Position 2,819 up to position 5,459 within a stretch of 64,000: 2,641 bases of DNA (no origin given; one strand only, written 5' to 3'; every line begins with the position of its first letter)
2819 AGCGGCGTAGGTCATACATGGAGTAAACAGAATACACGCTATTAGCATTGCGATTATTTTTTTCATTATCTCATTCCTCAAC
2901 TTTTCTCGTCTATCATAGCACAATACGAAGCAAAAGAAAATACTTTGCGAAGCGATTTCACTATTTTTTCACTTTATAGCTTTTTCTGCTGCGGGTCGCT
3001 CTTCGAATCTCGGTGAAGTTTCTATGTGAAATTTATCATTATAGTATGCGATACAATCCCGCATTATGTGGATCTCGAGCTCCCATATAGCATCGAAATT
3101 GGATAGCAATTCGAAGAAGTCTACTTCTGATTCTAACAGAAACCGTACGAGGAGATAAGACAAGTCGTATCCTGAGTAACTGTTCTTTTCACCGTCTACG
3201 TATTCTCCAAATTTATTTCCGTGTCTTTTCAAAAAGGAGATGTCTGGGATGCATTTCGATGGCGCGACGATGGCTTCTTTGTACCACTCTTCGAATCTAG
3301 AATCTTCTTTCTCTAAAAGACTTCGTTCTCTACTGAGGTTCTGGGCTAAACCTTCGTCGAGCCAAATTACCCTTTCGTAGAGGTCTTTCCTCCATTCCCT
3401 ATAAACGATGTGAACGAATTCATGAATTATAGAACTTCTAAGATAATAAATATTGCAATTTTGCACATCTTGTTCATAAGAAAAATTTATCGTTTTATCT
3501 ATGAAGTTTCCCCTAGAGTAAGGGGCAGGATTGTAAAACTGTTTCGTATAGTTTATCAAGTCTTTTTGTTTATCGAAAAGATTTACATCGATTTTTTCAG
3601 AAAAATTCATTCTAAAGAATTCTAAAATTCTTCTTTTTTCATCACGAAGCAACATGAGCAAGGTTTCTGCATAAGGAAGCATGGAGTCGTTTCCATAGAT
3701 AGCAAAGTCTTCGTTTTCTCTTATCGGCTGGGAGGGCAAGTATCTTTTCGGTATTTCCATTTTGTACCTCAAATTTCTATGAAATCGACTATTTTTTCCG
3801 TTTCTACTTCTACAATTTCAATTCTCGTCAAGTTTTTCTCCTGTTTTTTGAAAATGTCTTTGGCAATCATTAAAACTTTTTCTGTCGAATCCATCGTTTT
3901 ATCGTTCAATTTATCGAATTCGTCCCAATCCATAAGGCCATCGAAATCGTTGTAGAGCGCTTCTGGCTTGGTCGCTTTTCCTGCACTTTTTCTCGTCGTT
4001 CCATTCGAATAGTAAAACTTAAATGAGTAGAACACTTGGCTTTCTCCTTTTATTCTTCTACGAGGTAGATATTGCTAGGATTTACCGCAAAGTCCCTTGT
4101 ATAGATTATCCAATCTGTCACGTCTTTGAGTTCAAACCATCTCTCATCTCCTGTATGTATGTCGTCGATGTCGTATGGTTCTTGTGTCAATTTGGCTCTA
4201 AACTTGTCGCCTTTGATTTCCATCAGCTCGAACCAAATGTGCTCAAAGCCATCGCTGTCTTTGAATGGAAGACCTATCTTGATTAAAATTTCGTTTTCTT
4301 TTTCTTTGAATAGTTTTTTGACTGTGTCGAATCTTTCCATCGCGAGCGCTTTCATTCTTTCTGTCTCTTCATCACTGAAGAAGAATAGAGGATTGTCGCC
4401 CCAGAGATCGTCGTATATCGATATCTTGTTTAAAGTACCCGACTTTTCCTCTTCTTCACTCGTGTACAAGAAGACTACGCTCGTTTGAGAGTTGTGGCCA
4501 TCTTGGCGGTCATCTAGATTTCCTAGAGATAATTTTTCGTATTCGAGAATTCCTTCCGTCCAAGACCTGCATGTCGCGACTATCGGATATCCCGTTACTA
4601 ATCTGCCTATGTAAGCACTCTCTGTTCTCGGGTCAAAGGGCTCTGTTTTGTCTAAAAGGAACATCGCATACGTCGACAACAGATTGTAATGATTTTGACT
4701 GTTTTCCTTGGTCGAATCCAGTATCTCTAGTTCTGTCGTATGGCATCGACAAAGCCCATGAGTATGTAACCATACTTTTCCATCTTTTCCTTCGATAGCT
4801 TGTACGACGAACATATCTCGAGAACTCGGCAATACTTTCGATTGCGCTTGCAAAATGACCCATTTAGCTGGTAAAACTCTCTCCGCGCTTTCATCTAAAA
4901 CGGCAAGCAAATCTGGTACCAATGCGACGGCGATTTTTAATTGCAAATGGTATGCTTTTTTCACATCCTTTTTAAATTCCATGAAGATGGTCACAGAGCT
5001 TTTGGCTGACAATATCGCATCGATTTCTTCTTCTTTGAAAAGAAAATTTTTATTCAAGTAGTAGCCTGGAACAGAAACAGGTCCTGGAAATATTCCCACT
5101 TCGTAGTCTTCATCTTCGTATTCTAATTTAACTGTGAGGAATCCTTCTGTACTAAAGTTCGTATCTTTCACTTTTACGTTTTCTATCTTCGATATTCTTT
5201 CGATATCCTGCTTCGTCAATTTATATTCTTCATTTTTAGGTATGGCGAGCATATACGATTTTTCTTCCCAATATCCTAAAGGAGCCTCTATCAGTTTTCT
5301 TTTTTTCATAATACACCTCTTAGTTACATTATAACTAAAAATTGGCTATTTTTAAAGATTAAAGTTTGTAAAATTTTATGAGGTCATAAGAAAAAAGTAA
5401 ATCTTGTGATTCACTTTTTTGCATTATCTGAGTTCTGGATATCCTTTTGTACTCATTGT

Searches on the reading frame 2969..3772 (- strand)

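Call 15: search_protein_families(library=pfam, proteins=[window:2969-3772:-])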
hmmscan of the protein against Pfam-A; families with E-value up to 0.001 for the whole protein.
window:2969-3772:- (267 aa): 2 families
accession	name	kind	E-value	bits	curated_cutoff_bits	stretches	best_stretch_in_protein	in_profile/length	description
PF01752.23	Peptidase_M9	-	0.00013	21.8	26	1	56-246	97-284/289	Collagenase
PF13485.12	Peptidase_MA_2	-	0.0002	21.7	32.4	1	103-215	58-157/201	Peptidase MA superfamily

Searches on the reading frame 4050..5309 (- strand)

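Call 15: search_protein_families(library=pfam, proteins=[window:4050-5309:-])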
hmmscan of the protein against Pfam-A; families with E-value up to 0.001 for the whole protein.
window:4050-5309:- (419 aa): 3 families
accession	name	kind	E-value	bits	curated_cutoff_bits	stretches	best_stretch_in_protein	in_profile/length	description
PF13218.11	DUF4026_N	-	3.9e-34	118.3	27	1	18-161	1-147/147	Protein of unknown function (DUF4026) N-terminal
PF22789.1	DUF4026_C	-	1.3e-30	106.6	27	1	169-280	1-114/114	Protein of unknown function (DUF4026) C-terminal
PF10077.14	DUF2314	-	2.5e-06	28.1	22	1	347-405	40-102/134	Uncharacterized protein conserved in bacteria (DUF2314)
